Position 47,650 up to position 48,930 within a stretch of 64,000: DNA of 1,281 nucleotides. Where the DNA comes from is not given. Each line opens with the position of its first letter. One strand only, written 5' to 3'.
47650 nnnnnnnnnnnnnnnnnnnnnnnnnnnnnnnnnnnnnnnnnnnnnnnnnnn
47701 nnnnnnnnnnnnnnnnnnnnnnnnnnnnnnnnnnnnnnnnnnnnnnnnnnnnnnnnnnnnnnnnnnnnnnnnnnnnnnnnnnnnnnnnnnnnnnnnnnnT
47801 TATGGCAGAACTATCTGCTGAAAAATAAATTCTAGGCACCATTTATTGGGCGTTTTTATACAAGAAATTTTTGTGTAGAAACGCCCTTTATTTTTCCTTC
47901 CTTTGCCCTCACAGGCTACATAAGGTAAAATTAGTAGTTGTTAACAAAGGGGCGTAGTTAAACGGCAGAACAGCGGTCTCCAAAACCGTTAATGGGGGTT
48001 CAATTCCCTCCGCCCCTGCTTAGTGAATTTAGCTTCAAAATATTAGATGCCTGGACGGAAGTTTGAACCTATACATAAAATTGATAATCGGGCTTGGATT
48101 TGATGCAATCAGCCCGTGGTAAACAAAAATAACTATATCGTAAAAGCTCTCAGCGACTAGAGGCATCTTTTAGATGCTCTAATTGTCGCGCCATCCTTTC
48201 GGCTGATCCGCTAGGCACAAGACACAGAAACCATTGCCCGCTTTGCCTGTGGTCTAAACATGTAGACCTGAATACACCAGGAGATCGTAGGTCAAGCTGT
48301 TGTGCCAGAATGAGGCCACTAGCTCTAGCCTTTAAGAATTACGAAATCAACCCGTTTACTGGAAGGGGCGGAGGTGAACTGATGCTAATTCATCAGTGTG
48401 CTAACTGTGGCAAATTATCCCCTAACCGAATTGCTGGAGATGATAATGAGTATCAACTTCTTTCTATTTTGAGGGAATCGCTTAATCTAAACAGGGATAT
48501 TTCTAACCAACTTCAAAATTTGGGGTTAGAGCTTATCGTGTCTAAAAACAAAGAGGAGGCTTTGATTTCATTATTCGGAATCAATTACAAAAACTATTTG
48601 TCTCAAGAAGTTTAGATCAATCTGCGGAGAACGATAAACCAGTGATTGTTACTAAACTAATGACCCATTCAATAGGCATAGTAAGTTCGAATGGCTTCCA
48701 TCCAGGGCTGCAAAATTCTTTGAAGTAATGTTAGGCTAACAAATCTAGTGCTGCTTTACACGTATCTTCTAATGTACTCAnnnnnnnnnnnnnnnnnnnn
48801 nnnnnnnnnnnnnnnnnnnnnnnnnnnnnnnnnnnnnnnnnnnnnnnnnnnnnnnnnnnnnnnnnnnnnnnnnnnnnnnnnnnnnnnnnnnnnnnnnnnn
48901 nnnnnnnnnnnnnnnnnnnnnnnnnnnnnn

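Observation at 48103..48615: RNHCP-domain gene whose conserved domain is cut off from any start codon by an in-frame TAA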

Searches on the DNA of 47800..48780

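Call 21: search_rna_families(source=window, start=47800, end=48700, threshold=evalue, max_evalue=10)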
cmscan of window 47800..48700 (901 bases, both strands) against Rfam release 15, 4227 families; matches with E-value up to 10: 6.
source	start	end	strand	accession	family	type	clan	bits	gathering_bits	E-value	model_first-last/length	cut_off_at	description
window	47948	48018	+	RF00005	tRNA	Gene; tRNA;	CL00001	63.5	29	2.7e-13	1-71/71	no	tRNA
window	47848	48016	+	RF01828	SprD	Gene; sRNA;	-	18.5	100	0.29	1-142/142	no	Small pathogenicity island RNA D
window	47819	47890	+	RF00161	nos_TCE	Cis-reg;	-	17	60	2.7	1-64/64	no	Nanos 3' UTR translation control element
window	47960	48037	+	RF00233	Tymo_tRNA-like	Cis-reg;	-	16.1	40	1.2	1-84/84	no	Tymovirus/Pomovirus/Furovirus tRNA-like 3' UTR element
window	47893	47953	-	RF00927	mir-582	Gene; miRNA;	-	15.5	84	7.8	1-83/83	no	mir-582 microRNA precursor family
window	47844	47900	+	RF00766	mir-335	Gene; miRNA;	-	14.4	64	6.5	1-92/92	no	mir-335 microRNA precursor family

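Call 68: search_rna_families(source=window, start=48600, end=48780, threshold=evalue, max_evalue=10, show_alignments=2)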
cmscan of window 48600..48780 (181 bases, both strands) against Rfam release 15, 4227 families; matches with E-value up to 10: 0.
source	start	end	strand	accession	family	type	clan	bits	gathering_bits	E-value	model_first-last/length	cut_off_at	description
